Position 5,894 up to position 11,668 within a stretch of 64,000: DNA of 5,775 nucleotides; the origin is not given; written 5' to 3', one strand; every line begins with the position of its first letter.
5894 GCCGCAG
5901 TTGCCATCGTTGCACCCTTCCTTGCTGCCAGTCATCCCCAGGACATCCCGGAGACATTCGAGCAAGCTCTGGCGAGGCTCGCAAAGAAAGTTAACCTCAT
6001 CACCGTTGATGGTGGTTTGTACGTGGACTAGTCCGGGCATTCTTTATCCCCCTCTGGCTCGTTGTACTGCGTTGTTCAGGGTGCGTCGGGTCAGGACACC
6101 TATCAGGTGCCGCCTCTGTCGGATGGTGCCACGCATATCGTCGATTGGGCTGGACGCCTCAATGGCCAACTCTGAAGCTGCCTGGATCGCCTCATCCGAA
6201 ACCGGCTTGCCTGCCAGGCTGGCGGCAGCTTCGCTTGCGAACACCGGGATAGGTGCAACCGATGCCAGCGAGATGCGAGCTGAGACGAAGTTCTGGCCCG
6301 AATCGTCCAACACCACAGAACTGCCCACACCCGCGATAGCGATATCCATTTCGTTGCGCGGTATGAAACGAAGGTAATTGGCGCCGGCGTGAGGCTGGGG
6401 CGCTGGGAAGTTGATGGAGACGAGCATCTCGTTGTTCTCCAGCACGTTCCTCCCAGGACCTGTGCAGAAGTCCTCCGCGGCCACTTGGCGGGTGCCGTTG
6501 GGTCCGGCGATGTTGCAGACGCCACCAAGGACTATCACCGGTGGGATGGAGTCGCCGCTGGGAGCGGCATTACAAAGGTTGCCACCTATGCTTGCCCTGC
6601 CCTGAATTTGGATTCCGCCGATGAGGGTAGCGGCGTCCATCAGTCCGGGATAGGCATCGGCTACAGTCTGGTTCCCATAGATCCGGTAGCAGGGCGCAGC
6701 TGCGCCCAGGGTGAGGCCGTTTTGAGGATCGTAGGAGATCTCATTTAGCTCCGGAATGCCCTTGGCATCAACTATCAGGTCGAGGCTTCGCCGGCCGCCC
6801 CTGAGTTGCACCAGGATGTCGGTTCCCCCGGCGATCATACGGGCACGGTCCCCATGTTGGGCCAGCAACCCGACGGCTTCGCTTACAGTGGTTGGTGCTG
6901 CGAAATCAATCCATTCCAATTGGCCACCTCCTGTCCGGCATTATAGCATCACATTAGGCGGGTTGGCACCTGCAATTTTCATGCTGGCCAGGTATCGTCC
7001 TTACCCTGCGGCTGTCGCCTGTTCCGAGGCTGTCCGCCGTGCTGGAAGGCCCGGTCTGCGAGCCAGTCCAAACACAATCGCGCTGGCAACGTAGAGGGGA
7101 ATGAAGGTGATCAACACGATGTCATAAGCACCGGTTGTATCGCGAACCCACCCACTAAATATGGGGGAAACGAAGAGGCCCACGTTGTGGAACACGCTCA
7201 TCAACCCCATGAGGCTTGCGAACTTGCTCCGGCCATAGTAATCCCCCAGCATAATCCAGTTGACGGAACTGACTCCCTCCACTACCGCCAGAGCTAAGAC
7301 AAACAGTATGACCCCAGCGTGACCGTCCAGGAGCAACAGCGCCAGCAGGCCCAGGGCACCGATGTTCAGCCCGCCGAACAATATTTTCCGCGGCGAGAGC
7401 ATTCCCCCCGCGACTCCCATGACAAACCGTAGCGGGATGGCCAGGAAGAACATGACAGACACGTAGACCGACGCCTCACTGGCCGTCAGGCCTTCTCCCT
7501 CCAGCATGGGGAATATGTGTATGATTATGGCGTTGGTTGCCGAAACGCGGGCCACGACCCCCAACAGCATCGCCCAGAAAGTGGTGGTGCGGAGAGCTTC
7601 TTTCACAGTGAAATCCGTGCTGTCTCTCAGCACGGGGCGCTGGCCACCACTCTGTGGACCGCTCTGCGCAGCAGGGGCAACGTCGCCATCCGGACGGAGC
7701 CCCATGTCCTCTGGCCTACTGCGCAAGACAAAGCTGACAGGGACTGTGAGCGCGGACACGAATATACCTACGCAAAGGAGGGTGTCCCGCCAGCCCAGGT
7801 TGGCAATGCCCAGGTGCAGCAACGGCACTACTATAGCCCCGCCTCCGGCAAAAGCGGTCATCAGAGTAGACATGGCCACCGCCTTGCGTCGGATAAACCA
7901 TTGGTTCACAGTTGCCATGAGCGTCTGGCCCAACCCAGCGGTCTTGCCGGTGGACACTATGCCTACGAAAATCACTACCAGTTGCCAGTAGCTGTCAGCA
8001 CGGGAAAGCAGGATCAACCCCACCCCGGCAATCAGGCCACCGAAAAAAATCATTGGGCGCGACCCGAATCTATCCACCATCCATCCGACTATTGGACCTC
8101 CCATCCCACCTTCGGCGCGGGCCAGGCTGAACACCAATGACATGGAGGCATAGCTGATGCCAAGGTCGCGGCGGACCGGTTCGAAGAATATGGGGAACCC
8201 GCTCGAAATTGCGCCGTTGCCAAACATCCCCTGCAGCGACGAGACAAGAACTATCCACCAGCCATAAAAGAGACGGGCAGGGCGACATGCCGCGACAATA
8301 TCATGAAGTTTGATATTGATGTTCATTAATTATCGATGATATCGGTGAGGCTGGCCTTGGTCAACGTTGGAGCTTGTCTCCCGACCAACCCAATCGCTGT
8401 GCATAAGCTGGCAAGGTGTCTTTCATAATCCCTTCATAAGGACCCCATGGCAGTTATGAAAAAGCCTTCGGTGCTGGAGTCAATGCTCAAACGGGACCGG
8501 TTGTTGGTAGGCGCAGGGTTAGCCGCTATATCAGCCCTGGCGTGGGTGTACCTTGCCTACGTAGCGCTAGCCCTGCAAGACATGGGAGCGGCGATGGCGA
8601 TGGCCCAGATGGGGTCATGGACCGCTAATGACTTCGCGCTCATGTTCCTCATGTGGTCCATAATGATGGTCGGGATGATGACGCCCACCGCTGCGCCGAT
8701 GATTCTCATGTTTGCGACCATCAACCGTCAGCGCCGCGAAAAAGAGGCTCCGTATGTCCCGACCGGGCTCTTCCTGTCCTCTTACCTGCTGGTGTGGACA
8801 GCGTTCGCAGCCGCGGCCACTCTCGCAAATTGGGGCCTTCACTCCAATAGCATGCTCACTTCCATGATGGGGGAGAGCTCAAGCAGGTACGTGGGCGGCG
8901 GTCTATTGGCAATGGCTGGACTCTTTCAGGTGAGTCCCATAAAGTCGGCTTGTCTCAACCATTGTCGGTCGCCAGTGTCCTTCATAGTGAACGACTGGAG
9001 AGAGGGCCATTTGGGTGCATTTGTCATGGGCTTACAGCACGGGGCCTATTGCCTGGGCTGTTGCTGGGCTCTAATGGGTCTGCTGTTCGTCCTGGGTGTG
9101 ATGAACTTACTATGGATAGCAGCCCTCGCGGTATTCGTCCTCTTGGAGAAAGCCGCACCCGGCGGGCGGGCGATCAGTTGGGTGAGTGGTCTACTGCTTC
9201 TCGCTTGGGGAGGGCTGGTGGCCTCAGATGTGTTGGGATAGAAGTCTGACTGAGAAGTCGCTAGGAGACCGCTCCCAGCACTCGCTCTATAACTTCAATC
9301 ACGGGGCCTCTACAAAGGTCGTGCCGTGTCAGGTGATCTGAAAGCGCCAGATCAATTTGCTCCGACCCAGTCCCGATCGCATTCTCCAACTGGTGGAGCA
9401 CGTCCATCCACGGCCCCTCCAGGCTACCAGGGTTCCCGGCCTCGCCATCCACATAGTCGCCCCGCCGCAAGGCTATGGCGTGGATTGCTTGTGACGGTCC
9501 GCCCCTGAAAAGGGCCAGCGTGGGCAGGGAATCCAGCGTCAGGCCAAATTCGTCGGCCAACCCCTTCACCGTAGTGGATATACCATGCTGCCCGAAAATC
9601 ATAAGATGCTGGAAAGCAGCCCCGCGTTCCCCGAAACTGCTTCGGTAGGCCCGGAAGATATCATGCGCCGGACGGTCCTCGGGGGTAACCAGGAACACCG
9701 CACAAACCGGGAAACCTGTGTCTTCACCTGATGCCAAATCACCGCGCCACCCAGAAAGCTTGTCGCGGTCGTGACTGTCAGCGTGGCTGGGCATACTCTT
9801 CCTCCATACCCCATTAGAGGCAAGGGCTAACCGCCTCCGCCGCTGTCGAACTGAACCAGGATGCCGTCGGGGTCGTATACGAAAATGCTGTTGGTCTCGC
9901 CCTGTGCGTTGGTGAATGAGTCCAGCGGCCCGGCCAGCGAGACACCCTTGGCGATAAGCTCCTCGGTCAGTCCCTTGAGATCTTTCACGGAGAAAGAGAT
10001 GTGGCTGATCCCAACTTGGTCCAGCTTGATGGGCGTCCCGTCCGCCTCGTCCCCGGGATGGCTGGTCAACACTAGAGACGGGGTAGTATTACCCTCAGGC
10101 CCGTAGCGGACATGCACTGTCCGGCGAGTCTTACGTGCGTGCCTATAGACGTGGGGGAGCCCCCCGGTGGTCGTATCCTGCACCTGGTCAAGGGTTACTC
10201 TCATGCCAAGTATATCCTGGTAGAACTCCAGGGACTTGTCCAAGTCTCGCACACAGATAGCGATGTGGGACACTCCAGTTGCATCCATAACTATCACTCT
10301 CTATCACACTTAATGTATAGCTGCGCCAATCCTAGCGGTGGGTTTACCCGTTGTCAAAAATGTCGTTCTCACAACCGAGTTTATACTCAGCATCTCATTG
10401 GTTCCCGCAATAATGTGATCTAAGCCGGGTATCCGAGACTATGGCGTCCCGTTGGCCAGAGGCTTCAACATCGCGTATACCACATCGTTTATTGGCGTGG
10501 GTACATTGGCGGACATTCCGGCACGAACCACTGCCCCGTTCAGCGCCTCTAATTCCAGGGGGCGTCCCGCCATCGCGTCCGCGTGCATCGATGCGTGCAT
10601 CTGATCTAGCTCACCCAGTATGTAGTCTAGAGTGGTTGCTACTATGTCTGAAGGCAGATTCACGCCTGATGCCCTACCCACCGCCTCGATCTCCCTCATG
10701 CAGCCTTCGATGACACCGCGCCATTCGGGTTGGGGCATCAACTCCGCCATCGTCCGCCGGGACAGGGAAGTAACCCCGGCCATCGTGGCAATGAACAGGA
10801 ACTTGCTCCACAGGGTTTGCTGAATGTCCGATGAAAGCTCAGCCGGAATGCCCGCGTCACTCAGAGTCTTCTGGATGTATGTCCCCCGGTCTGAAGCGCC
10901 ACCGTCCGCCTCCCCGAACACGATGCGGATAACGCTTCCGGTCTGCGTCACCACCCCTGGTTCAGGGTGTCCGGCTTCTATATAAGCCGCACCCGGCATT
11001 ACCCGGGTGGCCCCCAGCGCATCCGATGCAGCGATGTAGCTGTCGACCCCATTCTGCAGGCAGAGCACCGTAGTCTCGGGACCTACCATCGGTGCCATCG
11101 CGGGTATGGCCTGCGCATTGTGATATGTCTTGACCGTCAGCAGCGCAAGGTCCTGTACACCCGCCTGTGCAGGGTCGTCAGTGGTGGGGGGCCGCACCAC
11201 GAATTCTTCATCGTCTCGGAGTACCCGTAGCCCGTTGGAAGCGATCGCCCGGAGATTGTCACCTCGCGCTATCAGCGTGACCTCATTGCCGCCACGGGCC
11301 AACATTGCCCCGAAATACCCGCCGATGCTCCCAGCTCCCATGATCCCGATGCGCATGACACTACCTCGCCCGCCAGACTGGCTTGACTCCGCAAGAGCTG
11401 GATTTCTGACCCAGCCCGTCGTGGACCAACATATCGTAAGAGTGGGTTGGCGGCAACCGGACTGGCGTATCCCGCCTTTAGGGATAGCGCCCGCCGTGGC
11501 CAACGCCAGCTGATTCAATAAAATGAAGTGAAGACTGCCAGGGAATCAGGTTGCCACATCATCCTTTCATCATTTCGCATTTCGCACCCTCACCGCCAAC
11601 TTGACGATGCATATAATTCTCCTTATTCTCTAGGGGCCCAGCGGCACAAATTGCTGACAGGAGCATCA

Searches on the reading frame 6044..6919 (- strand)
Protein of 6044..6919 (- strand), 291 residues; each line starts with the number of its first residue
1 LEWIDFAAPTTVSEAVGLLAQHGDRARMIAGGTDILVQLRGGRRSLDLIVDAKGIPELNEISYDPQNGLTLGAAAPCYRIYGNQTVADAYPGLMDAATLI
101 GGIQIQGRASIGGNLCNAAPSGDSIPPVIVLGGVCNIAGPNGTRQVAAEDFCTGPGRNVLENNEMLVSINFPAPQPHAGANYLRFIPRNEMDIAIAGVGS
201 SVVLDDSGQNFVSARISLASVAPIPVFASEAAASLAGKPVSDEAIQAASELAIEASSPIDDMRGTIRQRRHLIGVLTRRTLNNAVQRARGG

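Call 94: search_protein_families(library=pfam, proteins=[window:6044-6919:-], max_evalue=0.00001)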
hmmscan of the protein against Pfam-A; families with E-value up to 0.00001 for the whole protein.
window:6044-6919:- (291 aa): 2 families
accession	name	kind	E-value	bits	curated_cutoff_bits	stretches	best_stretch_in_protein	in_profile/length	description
PF00941.27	FAD_binding_5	-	8.3e-41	140.1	27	1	6-173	5-169/170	FAD binding domain in molybdopterin dehydrogenase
PF03450.22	CO_deh_flav_C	-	1.9e-19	70.1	25.5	1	183-283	3-101/102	CO dehydrogenase flavoprotein C-terminal domain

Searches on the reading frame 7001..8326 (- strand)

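Call 93: search_protein_families(library=pfam, proteins=[window:7001-8326:-], max_evalue=0.00001)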
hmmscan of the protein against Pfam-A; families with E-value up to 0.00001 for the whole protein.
window:7001-8326:- (441 aa): 1 family
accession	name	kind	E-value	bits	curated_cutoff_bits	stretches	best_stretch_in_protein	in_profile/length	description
PF07690.21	MFS_1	-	5.3e-31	108.2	33.4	2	34-355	5-311/347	Major Facilitator Superfamily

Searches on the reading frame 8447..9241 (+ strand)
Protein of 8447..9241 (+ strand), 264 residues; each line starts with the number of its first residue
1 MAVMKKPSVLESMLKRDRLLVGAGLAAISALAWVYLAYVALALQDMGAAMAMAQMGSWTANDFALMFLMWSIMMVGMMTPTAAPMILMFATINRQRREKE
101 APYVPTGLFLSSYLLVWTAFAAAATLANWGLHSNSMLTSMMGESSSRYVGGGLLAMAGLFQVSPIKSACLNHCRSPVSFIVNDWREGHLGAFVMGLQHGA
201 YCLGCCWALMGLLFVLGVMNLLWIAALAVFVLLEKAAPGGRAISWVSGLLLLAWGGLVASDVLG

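Call 93: search_protein_families(library=pfam, proteins=[window:8447-9241:+], max_evalue=0.00001)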
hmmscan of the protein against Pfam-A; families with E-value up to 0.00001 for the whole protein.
window:8447-9241:+ (264 aa): 1 family
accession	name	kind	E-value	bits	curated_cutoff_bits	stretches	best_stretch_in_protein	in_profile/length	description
PF09948.15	PpoB2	-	3.6e-66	223.1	28.7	1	67-257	1-187/188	Copper chaperone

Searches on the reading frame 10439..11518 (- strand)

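Call 93: search_protein_families(library=pfam, proteins=[window:10439-11518:-], max_evalue=0.00001)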
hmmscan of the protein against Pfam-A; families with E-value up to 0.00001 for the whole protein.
window:10439-11518:- (359 aa): 2 families
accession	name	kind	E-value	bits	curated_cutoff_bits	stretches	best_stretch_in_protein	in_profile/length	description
PF02558.23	ApbA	-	1.6e-38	132.1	22.2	1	57-205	1-149/150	Ketopantoate reductase PanE/ApbA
PF08546.17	ApbA_C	-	5e-30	104.9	22.7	1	231-353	1-123/125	Ketopantoate reductase PanE/ApbA C terminal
